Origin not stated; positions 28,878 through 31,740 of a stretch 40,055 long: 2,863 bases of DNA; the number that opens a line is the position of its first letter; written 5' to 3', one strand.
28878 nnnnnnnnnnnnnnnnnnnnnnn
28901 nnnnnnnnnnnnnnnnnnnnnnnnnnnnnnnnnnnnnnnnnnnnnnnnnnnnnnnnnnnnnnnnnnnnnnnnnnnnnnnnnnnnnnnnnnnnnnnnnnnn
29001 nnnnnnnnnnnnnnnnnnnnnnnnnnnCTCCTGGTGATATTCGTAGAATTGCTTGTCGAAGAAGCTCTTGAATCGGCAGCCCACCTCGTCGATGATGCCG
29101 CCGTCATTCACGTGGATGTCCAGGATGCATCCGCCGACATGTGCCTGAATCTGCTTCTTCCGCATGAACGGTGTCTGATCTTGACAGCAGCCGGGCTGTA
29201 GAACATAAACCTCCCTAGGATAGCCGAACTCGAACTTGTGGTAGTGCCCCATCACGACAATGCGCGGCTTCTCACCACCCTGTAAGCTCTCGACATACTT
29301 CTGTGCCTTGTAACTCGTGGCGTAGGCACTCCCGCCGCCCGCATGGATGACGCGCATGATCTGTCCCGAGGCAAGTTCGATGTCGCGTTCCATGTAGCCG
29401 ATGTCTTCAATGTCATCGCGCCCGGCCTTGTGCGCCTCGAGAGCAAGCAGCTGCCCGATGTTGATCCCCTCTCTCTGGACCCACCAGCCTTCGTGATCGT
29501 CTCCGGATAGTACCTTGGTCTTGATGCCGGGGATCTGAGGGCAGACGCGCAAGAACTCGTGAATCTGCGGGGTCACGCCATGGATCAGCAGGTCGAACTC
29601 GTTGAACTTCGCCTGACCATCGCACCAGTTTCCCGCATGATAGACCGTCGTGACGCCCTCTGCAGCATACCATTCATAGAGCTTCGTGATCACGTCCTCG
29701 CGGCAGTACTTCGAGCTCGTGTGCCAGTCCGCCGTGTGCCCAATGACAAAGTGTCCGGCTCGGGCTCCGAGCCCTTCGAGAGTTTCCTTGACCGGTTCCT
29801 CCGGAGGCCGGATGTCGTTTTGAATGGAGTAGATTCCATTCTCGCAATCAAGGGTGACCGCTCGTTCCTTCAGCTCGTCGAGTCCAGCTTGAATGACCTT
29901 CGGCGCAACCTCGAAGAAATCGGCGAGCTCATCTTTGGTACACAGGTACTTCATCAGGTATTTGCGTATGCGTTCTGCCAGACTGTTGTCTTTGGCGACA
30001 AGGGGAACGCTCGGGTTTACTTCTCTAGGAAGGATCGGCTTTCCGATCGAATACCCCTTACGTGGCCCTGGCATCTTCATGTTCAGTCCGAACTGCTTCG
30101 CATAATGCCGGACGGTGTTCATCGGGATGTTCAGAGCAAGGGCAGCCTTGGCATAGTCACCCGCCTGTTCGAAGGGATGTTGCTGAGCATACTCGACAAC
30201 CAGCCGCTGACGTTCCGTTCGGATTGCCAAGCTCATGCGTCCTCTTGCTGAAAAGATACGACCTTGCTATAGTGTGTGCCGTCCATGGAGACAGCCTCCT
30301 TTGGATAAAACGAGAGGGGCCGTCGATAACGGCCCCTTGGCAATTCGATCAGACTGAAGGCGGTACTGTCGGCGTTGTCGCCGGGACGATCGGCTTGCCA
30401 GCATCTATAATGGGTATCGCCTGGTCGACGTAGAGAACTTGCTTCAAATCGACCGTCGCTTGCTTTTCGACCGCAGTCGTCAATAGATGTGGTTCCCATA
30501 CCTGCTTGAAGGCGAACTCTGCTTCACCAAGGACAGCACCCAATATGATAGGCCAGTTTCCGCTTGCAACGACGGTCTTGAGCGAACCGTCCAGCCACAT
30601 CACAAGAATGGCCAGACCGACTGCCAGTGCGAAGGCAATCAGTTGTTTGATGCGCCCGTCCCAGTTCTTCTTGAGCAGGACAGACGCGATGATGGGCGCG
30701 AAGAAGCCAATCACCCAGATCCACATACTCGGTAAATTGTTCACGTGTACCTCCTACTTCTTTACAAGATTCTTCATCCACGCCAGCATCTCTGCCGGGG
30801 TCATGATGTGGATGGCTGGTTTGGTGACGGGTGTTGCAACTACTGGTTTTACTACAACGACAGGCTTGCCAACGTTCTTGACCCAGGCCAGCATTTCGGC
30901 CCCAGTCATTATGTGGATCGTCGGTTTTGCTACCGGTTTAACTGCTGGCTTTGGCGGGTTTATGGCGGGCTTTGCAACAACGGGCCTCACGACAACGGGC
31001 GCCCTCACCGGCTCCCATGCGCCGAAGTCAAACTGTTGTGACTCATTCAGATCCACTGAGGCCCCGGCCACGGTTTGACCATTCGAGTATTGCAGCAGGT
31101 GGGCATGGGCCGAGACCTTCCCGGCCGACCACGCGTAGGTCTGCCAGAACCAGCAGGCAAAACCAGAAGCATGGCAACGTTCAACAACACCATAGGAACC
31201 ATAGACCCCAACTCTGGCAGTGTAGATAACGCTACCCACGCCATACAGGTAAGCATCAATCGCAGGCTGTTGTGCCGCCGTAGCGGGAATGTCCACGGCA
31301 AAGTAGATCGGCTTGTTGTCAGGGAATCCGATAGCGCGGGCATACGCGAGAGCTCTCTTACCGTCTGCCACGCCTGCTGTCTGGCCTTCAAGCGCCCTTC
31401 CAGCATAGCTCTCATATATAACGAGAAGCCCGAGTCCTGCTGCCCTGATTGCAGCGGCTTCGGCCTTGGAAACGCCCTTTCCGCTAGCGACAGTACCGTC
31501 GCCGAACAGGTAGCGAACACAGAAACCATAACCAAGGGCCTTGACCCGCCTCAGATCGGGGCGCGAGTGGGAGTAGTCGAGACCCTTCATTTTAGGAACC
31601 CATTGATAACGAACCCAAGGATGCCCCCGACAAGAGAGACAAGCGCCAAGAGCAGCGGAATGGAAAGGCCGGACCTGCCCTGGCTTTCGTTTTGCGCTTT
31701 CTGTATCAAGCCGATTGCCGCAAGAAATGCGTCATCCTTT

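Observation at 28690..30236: Terminator-bounded two-gene cassette: HTH-wHTH-metallophosphoesterase fusion plus a minimal HExxH peptidase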

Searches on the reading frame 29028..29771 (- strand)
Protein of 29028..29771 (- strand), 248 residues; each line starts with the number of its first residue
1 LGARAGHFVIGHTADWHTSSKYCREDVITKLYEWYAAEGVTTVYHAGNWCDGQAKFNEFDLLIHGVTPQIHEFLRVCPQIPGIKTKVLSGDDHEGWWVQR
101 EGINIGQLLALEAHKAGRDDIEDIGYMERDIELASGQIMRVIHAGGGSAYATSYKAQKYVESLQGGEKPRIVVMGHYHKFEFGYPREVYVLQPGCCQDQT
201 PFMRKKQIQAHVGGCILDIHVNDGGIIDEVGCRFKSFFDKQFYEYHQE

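Call 68: search_solved_structures(query=window:29028-29771:-, max_evalue=10, show_alignments=5)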
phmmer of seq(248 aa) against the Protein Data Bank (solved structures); distinct sequences matched with E-value up to 10: 0.

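Call 92: search_solved_structures(query=A5, max_evalue=10, show_alignments=4)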
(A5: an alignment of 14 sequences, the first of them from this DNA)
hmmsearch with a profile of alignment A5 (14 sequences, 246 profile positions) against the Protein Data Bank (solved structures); distinct sequences matched with E-value up to 10: 6.
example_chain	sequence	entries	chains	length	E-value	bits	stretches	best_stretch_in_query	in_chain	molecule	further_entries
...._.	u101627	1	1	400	0.11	15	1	166-204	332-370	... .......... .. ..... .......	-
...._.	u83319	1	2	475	0.14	14.8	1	166-204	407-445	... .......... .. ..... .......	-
6hmf_A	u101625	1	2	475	0.15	14.6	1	166-204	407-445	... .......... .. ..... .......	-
6t8h_A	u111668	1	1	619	0.23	14.1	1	166-204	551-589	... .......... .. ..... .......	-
8ppt_A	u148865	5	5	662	0.25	13.9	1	166-204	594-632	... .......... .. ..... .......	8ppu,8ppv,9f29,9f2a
6knb_A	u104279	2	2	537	1.3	11.6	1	168-204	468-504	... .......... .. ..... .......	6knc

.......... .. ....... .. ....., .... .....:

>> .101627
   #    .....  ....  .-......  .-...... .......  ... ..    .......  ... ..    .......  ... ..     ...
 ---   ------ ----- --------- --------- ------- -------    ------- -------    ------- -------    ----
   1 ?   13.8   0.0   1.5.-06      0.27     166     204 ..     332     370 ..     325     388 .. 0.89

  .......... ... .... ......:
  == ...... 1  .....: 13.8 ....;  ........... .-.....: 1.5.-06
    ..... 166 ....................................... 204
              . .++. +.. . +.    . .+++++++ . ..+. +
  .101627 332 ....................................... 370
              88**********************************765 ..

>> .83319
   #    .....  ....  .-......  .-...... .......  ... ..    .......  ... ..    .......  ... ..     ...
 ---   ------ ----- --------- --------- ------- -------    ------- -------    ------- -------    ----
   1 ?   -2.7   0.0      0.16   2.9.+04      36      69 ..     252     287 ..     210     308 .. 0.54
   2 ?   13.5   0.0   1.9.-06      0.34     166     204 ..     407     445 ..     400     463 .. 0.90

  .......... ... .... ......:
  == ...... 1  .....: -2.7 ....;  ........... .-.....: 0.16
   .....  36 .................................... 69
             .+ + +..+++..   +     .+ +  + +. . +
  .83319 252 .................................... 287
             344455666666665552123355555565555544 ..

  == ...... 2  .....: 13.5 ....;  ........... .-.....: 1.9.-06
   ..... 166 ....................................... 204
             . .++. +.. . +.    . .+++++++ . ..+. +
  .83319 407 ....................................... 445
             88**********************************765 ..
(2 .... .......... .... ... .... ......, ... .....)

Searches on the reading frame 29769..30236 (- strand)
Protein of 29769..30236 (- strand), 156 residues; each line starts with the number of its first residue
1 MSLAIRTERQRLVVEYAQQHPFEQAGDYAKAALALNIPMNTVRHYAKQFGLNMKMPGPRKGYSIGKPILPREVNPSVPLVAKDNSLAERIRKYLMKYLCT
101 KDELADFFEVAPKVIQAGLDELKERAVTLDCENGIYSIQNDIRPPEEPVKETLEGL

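Call 102: find_homologous_proteins(query=window:29769-30236:-, max_evalue=0.01)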
Query seq(156 aa): 99 candidates shared short words with the query, none scored E <= 0.01.

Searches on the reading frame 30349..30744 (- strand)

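Call 3: search_protein_families(library=pfam, proteins=[window:30349-30744:-], max_evalue=1)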
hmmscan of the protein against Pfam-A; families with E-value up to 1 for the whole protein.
window:30349-30744:- (131 aa): 1 family
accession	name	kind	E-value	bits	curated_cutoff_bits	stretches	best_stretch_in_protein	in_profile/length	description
PF14015.11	DUF4231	-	0.079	13.8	24.7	1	8-50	23-61/103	Protein of unknown function (DUF4231)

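Call 4: search_protein_families(library=phrogs, proteins=[window:30349-30744:-], max_evalue=0.1)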
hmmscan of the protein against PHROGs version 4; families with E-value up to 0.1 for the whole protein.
window:30349-30744:- (131 aa): 0 families

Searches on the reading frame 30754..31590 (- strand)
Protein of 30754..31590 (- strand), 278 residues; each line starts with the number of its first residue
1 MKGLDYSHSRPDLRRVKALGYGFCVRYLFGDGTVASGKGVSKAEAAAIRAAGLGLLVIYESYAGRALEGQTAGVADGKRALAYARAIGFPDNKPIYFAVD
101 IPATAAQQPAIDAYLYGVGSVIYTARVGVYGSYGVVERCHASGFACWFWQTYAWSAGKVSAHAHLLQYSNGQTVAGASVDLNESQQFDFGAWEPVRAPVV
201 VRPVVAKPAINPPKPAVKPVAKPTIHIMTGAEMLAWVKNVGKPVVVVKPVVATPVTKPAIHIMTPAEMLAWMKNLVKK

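Call 3: search_protein_families(library=pfam, proteins=[window:30754-31590:-], max_evalue=1)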
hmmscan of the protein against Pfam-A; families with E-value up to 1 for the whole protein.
window:30754-31590:- (278 aa): 1 family
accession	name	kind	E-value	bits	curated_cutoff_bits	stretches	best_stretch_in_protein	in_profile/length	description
PF08924.17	Rv2525c_GlyHyd-like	-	2.1e-27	97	27.2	1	16-180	3-194/198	Rv2525c-like, glycoside hydrolase-like domain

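Call 4: search_protein_families(library=phrogs, proteins=[window:30754-31590:-], max_evalue=0.1)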
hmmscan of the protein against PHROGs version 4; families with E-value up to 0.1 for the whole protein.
window:30754-31590:- (278 aa): 3 families
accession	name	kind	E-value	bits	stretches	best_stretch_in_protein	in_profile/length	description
phrog_13480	-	lysis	1.8e-37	130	1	15-196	21-217/234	endolysin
phrog_28089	-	lysis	4.1e-15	55.7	1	3-198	23-237/1141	endolysin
phrog_15213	-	unknown function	1.2e-11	44.8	1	14-146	308-442/781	-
